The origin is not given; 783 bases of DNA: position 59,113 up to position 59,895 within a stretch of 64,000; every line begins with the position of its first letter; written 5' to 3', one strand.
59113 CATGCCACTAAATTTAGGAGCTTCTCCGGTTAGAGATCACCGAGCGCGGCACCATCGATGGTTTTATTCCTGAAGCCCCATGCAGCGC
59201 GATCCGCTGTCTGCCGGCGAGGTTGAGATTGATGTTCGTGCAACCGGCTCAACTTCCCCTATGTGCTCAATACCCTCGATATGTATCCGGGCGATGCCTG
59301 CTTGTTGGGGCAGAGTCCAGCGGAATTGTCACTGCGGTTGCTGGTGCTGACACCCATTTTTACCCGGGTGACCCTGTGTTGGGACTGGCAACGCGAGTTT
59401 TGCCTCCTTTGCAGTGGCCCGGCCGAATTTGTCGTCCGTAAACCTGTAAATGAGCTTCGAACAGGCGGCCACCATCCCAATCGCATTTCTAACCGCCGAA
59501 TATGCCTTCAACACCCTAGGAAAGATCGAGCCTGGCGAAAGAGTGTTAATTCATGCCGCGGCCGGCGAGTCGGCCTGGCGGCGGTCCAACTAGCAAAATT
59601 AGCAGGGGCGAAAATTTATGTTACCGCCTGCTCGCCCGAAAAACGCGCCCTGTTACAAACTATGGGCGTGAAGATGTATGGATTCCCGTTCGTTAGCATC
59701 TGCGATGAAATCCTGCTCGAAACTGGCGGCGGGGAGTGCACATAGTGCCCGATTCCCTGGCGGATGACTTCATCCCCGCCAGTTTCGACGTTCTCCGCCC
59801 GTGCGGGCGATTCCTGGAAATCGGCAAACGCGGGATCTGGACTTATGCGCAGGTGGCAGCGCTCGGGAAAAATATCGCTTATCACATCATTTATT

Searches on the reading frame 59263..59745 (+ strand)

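Call 30: search_protein_families(library=pfam, proteins=[window:59263-59745:+], max_evalue=0.001)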
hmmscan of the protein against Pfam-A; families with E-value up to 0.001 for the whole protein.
window:59263-59745:+ (160 aa): 1 family
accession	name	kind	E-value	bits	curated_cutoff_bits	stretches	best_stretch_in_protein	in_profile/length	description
PF00107.32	ADH_zinc_N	-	4.2e-08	33.7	31.8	1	103-139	2-38/129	Zinc-binding dehydrogenase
